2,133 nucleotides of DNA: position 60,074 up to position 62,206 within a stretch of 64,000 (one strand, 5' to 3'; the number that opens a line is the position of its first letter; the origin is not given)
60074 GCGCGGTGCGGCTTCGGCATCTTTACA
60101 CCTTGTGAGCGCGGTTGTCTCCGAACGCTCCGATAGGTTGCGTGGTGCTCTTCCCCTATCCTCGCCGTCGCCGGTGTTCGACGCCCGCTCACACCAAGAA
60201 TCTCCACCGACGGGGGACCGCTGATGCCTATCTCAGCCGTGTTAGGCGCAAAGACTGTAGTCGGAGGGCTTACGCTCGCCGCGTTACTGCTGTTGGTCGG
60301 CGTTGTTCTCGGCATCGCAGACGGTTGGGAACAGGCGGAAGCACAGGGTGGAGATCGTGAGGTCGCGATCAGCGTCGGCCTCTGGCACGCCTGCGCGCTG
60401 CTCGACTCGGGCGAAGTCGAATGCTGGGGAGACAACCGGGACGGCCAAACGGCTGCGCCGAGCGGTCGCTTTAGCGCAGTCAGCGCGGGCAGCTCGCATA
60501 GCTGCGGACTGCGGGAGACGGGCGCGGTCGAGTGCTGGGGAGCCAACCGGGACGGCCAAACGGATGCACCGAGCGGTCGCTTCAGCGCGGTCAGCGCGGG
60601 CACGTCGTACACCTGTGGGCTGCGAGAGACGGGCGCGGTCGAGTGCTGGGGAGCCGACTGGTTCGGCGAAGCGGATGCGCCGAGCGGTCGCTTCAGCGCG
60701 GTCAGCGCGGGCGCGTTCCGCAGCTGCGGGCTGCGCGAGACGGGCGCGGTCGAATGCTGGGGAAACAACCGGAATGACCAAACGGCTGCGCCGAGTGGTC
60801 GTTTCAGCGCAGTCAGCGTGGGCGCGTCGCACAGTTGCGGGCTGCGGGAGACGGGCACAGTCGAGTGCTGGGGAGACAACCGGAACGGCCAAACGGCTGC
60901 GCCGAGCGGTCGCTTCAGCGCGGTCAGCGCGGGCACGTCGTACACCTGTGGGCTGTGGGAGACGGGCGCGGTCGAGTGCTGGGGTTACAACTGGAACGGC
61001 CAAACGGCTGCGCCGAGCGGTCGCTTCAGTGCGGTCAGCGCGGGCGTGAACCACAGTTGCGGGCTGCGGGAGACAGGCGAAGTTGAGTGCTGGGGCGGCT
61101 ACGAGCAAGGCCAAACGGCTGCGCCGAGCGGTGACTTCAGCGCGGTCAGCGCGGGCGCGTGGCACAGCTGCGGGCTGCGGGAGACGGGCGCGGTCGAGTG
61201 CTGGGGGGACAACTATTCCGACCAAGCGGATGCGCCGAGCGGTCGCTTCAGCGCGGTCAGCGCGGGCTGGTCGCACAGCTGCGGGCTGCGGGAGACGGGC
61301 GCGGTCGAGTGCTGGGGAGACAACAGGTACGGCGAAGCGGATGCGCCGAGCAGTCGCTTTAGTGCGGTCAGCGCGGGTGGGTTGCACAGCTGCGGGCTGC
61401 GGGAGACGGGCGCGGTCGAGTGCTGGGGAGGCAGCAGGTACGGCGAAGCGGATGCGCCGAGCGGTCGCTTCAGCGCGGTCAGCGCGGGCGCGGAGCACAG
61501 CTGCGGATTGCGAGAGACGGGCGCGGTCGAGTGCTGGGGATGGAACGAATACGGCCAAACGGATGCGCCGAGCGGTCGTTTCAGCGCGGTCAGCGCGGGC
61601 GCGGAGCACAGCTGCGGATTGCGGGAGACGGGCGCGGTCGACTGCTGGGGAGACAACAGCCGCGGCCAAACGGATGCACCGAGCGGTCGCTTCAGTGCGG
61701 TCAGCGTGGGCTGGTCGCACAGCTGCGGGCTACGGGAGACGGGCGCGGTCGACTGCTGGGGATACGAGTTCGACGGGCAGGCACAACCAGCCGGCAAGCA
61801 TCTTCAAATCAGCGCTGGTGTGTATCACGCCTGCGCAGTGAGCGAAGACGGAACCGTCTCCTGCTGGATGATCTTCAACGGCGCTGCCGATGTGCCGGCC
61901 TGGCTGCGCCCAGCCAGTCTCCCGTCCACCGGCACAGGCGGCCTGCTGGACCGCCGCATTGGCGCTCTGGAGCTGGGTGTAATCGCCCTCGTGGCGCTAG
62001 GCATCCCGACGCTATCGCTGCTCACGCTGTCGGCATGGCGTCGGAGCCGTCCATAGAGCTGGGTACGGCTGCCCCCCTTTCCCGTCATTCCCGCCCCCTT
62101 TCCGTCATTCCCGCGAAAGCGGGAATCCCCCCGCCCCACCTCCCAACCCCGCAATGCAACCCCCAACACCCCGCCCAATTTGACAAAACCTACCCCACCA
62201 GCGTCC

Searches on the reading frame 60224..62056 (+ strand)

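Call 81: search_protein_families(library=pfam, proteins=[window:60224-62056:+], max_evalue=0.00001)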
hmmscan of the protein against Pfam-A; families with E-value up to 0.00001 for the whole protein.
window:60224-62056:+ (610 aa): 3 families
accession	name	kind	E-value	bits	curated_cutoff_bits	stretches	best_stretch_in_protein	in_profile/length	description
PF13540.12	RCC1_2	-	5.9e-111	360.3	22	11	454-482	2-30/30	Regulator of chromosome condensation (RCC1) repeat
PF25390.1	WD40_RLD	-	4.5e-50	171.4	150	3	195-371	34-277/363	RCC1-like domain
PF09227.15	Bubble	-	8.7e-17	61.6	23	0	294-339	10-51/64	Bubble protein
